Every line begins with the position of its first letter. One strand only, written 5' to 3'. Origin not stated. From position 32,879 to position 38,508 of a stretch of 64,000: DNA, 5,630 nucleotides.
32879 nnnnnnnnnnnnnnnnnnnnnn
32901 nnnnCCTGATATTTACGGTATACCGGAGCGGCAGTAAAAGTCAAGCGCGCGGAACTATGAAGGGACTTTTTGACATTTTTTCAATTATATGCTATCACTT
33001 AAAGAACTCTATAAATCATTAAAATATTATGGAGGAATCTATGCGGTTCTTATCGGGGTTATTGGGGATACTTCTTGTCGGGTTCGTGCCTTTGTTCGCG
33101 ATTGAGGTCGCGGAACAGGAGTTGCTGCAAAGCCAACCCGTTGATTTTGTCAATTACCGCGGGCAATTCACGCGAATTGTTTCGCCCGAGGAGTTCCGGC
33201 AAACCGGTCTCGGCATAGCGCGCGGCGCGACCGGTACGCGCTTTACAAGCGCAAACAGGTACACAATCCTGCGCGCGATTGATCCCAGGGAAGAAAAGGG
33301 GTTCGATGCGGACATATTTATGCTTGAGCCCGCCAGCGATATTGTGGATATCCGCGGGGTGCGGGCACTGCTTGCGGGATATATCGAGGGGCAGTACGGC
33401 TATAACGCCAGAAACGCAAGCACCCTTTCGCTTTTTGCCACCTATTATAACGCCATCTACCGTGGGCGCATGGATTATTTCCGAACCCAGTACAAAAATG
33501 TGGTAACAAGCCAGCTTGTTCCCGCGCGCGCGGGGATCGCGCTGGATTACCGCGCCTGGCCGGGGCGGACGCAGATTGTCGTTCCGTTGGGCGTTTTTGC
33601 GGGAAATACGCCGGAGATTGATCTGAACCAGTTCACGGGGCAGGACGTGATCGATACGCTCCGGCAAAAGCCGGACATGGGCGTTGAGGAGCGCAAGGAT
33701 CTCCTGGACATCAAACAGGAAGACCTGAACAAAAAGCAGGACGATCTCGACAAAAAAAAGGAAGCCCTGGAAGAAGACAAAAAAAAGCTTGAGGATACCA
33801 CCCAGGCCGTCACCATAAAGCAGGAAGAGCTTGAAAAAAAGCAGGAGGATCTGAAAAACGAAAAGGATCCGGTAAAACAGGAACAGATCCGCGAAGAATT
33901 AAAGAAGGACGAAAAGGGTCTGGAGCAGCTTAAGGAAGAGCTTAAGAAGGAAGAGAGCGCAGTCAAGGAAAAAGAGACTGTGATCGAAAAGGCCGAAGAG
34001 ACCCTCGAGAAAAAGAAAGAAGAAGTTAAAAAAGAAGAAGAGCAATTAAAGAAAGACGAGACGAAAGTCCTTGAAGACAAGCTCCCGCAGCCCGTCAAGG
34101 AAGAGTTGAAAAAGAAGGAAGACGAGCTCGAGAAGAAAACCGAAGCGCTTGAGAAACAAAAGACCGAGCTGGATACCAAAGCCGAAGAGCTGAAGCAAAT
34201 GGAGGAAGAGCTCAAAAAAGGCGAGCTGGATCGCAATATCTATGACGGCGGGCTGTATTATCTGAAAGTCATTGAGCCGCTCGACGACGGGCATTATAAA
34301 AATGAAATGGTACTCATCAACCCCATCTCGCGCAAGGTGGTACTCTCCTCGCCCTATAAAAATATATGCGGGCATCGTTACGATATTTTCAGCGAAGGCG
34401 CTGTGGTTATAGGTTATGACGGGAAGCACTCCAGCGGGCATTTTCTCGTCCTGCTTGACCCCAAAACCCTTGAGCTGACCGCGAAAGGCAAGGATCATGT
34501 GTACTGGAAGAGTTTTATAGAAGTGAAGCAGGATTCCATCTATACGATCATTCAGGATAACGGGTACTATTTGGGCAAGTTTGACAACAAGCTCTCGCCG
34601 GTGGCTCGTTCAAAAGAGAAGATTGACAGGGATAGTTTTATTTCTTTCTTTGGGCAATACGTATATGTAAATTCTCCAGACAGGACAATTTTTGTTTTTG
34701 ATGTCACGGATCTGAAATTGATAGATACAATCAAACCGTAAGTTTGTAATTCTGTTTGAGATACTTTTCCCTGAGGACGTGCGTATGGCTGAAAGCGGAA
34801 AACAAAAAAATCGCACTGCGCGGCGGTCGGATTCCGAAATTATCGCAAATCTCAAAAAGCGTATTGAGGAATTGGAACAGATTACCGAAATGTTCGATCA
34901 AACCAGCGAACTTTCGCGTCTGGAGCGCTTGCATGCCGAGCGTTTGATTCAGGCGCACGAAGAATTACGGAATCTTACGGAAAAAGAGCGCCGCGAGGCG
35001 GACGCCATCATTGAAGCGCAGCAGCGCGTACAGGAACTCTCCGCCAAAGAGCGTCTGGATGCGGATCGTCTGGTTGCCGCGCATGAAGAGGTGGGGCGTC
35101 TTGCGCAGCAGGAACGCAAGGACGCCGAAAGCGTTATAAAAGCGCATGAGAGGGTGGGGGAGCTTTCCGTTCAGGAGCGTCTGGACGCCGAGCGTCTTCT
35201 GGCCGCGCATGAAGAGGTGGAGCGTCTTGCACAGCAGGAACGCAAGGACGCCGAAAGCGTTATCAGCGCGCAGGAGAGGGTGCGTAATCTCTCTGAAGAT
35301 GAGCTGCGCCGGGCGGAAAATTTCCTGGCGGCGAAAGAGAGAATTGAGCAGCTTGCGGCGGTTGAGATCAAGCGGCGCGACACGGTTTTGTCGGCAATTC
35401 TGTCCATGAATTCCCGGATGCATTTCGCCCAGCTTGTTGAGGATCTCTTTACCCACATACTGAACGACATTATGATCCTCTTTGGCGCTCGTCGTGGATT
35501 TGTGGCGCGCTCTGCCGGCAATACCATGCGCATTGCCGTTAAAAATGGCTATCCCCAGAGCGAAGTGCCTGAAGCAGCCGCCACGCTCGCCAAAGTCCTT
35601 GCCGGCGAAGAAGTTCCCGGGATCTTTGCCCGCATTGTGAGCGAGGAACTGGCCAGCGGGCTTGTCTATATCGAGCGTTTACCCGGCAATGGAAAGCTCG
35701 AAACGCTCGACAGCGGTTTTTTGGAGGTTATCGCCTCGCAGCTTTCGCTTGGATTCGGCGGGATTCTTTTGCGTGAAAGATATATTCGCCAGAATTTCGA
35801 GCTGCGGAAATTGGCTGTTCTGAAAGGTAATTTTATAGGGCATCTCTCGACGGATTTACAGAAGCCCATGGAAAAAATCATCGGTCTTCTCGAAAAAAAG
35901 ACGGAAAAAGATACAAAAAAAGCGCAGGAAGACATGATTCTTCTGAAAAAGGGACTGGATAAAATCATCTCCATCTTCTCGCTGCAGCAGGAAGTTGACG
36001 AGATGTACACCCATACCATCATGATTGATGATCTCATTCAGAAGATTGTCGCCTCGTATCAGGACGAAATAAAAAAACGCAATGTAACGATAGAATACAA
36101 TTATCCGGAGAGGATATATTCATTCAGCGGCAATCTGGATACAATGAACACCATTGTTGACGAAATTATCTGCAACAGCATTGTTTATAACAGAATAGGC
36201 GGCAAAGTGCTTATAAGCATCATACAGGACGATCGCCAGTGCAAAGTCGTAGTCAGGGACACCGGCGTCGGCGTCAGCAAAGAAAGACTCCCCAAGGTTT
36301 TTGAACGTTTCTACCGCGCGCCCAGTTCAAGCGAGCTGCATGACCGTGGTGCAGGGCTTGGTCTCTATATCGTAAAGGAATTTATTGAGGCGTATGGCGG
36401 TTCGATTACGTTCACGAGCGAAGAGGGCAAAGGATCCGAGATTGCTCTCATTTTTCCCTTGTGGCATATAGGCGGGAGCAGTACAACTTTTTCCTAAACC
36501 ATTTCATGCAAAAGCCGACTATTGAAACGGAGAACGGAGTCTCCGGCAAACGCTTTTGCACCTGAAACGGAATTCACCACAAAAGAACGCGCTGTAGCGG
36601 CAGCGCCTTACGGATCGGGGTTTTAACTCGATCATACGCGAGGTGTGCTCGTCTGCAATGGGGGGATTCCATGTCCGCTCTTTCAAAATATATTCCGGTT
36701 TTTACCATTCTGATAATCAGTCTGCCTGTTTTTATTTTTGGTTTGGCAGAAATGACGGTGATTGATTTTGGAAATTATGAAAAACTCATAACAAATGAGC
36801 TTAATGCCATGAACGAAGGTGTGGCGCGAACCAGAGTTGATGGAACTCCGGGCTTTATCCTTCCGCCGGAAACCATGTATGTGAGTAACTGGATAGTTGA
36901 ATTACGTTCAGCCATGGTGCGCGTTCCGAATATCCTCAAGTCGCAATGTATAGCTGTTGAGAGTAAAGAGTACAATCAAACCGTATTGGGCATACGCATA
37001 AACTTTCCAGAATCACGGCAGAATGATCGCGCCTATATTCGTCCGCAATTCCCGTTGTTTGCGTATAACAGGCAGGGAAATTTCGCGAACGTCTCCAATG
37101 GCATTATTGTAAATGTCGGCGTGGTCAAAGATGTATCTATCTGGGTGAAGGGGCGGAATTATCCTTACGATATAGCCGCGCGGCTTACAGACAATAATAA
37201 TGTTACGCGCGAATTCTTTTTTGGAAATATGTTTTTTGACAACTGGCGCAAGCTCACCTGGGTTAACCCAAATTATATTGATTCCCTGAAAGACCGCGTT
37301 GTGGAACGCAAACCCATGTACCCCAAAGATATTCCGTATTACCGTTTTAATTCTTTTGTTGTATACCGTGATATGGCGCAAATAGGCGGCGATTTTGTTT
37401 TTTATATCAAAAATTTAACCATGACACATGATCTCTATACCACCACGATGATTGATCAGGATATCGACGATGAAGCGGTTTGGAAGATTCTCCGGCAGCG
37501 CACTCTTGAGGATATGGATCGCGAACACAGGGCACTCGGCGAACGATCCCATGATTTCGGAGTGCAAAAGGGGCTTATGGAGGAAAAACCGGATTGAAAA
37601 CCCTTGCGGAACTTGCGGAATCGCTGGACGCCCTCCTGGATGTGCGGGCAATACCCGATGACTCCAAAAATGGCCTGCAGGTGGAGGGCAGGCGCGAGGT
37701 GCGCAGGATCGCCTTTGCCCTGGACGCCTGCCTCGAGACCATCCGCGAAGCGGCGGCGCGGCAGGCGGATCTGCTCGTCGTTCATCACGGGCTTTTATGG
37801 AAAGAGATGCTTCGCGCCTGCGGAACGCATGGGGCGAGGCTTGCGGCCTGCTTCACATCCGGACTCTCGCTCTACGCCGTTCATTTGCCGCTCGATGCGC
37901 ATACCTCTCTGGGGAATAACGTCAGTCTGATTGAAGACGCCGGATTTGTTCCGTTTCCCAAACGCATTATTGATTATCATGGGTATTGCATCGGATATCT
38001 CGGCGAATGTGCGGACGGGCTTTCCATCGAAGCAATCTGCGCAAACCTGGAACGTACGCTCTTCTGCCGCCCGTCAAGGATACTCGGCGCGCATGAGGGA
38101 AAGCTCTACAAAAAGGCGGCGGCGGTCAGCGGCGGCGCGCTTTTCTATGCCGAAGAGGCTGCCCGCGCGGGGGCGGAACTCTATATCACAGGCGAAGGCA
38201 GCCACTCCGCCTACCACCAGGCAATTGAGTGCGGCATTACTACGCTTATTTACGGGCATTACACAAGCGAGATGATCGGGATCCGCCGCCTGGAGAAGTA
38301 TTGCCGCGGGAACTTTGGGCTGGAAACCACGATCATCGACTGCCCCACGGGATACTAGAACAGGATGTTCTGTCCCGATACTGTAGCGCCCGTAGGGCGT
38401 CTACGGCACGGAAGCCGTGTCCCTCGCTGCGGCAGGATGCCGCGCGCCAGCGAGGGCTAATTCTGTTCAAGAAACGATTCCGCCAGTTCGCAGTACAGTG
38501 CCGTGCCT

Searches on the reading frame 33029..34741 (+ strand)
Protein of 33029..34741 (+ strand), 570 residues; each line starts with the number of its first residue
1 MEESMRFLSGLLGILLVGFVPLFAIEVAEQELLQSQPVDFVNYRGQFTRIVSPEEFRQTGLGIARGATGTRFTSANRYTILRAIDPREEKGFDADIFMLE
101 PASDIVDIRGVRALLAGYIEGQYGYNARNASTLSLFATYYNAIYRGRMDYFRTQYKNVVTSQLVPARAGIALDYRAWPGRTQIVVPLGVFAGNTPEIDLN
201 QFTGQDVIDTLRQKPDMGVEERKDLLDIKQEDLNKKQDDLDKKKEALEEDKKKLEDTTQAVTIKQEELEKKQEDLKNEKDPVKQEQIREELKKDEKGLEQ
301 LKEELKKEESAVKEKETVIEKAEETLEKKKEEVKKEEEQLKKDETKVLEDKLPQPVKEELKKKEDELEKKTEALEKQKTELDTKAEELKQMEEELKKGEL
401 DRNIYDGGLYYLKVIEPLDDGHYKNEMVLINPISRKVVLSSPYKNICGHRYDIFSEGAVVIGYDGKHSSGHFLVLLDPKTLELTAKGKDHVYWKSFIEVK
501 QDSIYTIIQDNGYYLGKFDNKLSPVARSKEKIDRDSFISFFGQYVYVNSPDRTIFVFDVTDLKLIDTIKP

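Call 35: search_protein_families(library=pfam, proteins=[window:33029-34741:+], max_evalue=0.00001)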
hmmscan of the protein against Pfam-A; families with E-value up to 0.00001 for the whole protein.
window:33029-34741:+ (570 aa): 1 family
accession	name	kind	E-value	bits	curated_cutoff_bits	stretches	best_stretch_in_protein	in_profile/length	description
PF05262.16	Borrelia_P83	-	1.1e-77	262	33.6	1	37-532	10-483/489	Borrelia P83/100 protein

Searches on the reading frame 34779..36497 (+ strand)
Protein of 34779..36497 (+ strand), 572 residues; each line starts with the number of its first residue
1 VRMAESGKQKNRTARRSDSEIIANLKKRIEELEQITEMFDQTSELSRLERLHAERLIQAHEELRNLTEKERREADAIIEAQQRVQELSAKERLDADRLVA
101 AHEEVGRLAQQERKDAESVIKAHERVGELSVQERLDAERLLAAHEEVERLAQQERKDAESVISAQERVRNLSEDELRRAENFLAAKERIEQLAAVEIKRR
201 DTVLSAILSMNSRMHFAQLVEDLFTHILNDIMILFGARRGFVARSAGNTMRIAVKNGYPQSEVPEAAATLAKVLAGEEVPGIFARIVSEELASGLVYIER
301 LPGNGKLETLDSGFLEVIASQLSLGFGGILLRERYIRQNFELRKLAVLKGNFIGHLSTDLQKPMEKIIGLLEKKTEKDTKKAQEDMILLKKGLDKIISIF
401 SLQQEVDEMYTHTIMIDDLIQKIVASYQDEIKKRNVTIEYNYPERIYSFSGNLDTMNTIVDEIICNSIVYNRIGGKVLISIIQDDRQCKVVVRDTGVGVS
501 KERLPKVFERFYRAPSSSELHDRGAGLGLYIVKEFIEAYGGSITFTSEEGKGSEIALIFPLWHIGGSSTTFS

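Call 35: search_protein_families(library=pfam, proteins=[window:34779-36497:+], max_evalue=0.00001)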
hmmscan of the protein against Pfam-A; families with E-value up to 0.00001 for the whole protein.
window:34779-36497:+ (572 aa): 1 family
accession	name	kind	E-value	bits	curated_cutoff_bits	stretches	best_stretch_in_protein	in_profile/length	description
PF02518.31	HATPase_c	-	3.5e-22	79.4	26.4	1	454-561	4-109/111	Histidine kinase-, DNA gyrase B-, and HSP90-like ATPase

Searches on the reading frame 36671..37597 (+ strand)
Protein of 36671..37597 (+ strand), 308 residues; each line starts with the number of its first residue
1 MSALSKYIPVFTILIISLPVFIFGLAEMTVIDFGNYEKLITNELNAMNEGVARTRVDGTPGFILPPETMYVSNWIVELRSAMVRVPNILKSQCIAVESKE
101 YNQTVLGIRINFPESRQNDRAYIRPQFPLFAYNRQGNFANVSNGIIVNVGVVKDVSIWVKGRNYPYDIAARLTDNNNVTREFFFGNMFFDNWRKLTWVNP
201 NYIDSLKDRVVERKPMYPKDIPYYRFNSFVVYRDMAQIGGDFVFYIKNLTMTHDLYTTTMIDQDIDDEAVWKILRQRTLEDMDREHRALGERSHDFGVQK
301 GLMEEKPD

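Call 36: search_protein_families(library=pfam, proteins=[window:36671-37597:+], max_evalue=0.00001)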
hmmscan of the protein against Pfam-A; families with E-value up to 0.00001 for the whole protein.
window:36671-37597:+ (308 aa): 1 family
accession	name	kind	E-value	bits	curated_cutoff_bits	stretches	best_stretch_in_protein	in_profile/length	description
PF04620.18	FlaA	-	4.8e-44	151.2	25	1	67-258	30-226/230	Flagellar filament outer layer protein Flaa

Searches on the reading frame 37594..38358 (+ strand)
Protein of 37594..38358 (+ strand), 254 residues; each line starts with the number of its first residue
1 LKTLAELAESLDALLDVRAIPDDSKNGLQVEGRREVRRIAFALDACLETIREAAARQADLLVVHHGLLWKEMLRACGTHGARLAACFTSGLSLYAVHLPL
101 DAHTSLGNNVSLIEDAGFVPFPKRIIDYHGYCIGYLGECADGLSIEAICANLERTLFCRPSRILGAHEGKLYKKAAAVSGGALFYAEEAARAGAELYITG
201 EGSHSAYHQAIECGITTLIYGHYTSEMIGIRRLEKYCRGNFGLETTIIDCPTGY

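Call 36: search_protein_families(library=pfam, proteins=[window:37594-38358:+], max_evalue=0.00001)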
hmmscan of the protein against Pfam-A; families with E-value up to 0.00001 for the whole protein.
window:37594-38358:+ (254 aa): 1 family
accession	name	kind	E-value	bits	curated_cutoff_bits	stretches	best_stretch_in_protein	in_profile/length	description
PF01784.24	DUF34_NIF3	-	7.3e-53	180.2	23.4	1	4-249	3-251/256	Duf34/NIF3 (NGG1p interacting factor 3)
